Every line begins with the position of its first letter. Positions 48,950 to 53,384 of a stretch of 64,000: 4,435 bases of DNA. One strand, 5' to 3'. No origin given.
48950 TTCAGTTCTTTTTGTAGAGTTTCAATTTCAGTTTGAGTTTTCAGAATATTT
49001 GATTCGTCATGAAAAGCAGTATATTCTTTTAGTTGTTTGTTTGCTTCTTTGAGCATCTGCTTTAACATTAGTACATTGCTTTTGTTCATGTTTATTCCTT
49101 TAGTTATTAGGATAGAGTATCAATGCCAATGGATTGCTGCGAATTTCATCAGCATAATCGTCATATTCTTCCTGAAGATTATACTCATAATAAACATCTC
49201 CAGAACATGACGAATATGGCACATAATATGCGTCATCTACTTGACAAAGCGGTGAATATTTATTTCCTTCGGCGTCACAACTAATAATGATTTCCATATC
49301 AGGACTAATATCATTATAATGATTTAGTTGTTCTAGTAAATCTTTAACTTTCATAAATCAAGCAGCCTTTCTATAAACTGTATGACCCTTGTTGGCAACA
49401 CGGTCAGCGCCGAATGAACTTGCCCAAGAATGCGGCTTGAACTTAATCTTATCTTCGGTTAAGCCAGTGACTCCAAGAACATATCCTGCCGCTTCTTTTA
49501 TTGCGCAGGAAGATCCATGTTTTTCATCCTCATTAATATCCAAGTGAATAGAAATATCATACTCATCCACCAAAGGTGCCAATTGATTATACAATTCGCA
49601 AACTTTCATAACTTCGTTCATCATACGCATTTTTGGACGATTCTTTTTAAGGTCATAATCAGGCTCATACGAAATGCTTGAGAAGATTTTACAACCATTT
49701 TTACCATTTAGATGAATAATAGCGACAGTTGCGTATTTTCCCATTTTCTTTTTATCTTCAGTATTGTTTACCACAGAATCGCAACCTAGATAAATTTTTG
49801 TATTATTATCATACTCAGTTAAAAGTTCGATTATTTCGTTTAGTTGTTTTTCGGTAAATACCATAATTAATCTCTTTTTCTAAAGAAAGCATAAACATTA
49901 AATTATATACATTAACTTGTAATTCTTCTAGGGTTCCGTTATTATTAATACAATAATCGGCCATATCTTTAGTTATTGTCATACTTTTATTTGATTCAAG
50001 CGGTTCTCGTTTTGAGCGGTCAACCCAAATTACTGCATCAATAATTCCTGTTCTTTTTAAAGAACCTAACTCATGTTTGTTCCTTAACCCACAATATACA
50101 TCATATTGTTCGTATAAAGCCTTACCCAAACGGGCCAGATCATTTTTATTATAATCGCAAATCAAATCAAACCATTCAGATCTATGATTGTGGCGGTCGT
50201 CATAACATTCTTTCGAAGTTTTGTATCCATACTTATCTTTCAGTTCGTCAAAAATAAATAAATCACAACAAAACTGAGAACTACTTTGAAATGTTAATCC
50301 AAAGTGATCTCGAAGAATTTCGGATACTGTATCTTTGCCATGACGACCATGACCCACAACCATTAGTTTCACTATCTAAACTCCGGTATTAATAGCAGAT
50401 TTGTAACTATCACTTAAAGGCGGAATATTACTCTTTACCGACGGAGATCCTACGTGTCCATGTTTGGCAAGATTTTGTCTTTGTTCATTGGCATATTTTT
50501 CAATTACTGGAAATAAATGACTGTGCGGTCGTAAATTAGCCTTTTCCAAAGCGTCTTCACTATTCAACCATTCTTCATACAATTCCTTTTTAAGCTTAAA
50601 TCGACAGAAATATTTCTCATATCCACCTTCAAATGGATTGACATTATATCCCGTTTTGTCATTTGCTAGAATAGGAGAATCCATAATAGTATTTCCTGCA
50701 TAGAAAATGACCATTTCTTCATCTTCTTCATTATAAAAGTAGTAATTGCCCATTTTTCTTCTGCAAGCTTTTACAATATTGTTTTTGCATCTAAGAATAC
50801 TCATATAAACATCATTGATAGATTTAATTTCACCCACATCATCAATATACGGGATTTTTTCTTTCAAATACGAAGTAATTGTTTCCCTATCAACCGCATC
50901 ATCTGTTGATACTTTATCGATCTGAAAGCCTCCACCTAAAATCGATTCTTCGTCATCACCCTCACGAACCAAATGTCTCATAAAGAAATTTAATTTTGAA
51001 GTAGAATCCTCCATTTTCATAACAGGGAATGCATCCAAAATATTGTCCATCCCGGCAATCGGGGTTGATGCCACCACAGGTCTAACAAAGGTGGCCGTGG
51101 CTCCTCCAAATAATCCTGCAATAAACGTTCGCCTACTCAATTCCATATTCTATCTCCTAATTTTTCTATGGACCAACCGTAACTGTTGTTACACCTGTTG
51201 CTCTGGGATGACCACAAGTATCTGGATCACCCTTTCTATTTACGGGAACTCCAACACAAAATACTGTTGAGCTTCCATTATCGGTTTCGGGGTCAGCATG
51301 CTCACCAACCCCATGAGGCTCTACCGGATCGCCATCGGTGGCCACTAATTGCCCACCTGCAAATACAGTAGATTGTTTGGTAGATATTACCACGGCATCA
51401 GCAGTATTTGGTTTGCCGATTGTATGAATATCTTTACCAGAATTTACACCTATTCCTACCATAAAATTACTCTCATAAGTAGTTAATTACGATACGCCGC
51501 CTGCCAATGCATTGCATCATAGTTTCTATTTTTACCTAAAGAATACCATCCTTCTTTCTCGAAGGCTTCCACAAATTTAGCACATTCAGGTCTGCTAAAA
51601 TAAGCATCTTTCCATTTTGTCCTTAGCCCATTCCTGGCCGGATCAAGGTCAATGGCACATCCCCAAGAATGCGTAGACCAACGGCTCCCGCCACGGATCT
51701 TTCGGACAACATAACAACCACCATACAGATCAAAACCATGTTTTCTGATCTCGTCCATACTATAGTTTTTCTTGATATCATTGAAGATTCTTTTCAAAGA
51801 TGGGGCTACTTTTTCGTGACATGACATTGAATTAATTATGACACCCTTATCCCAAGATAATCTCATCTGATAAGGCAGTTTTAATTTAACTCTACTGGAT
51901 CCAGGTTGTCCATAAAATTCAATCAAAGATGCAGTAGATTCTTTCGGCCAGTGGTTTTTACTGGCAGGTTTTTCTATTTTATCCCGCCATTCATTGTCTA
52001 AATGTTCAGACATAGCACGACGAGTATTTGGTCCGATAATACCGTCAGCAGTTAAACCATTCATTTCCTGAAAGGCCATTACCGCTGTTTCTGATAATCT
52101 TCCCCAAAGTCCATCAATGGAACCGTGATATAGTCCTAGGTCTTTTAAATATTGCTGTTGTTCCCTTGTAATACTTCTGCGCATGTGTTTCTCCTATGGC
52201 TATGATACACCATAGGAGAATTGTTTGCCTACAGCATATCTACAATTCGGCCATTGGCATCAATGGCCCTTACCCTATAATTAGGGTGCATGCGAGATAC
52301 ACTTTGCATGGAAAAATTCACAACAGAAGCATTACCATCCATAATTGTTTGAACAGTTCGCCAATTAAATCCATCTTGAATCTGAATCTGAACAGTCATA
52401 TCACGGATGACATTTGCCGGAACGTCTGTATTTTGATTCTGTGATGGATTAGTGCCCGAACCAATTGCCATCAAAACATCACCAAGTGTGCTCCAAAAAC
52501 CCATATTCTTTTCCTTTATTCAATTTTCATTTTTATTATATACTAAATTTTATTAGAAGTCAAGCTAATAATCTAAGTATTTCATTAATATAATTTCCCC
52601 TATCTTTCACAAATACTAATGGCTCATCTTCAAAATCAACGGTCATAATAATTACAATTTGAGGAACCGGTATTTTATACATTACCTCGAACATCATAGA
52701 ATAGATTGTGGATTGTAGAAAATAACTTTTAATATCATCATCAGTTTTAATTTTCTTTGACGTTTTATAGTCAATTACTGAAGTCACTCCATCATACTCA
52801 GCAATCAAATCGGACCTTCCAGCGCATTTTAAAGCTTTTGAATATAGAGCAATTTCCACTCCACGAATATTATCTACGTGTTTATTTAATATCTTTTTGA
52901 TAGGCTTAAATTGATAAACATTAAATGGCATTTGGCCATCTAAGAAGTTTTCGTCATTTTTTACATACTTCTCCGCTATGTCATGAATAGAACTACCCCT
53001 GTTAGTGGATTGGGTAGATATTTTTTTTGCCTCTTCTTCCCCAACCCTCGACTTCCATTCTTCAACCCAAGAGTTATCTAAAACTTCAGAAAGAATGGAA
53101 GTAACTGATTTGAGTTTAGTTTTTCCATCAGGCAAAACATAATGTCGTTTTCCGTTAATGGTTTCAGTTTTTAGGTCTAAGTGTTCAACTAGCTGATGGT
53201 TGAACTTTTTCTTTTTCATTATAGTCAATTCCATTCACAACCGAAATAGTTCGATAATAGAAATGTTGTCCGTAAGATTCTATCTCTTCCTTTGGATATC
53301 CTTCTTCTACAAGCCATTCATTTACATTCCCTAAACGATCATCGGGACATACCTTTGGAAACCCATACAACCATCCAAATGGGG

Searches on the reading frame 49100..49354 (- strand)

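Call 3: search_protein_families(library=pfam, proteins=[window:49100-49354:-], max_evalue=0.1)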
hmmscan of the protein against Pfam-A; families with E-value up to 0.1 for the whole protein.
window:49100-49354:- (84 aa): 1 family
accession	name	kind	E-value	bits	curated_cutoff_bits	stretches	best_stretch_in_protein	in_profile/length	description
PF01521.26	Fe-S_biosyn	-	0.069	13.8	26.3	0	16-43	17-45/110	Iron-sulphur cluster biosynthesis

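Call 8: search_protein_families(library=phrogs, proteins=[window:49100-49354:-], max_evalue=0.001)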
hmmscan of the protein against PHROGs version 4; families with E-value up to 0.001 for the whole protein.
window:49100-49354:- (84 aa): 1 family
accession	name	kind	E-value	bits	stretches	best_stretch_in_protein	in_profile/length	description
phrog_10692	-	unknown function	1.5e-05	26.1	1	1-66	1-66/72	-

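Call 9: search_protein_families(library=ncbifam, proteins=[window:49100-49354:-], max_evalue=0.01)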
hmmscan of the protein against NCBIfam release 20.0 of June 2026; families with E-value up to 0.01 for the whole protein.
window:49100-49354:- (84 aa): 0 families

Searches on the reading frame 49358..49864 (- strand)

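Call 32: search_protein_families(library=phrogs, proteins=[window:49358-49864:-], max_evalue=0.00001)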
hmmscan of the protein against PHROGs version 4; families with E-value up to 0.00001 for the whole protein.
window:49358-49864:- (168 aa): 1 family
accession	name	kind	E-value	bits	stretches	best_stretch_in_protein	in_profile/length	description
phrog_11311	-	unknown function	3e-44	151.8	1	8-160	4-148/164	-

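Call 101: search_protein_families(library=pfam, proteins=[window:49358-49864:-], max_evalue=0.001)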
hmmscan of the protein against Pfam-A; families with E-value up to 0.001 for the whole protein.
window:49358-49864:- (168 aa): 1 family
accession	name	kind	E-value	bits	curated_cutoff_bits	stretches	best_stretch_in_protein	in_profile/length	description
PF04308.18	RNaseH_like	-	2.3e-12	47.5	25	1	9-157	4-144/145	Ribonuclease H-like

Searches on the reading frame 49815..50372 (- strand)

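Call 32: search_protein_families(library=phrogs, proteins=[window:49815-50372:-], max_evalue=0.00001)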
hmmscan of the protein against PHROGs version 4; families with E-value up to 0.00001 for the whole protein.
window:49815-50372:- (185 aa): 3 families
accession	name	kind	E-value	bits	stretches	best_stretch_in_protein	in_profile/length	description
phrog_38514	-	unknown function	8e-49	168.2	2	50-162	229-341/348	-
phrog_139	-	other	9e-14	52.6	1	60-171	166-272/342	deoxynucleoside monophosphate kinase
phrog_85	-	DNA, RNA and nucleotide metabolism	3.6e-08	33.4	1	24-159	172-325/866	thymidylate synthase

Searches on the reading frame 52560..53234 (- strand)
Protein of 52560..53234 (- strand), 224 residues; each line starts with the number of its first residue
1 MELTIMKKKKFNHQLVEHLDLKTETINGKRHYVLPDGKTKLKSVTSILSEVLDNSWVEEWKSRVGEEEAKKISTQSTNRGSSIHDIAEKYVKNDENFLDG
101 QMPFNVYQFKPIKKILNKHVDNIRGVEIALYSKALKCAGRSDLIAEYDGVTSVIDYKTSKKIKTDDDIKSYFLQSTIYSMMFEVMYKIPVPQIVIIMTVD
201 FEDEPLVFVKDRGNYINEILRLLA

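Call 32: search_protein_families(library=phrogs, proteins=[window:52560-53234:-], max_evalue=0.00001)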
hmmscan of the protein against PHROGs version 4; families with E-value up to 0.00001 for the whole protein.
window:52560-53234:- (224 aa): 4 families
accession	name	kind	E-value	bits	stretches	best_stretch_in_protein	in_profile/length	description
phrog_298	-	DNA, RNA and nucleotide metabolism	9e-66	223.2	1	6-220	30-250/293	exonuclease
phrog_3953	-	DNA, RNA and nucleotide metabolism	1.4e-09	38.9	1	41-210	9-158/186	exonuclease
phrog_69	-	DNA, RNA and nucleotide metabolism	1.3e-08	35.3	1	72-199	116-263/501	exonuclease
phrog_1706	-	DNA, RNA and nucleotide metabolism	5.2e-08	33.7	1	66-197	73-182/293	CRISPR/Cas system associated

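Call 101: search_protein_families(library=pfam, proteins=[window:52560-53234:-], max_evalue=0.001)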
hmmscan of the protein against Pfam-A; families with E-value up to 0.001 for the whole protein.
window:52560-53234:- (224 aa): 1 family
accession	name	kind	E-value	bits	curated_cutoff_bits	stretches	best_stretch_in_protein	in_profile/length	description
PF12705.13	PDDEXK_1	-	5.5e-06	26.9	22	1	47-184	63-171/247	PD-(D/E)XK nuclease superfamily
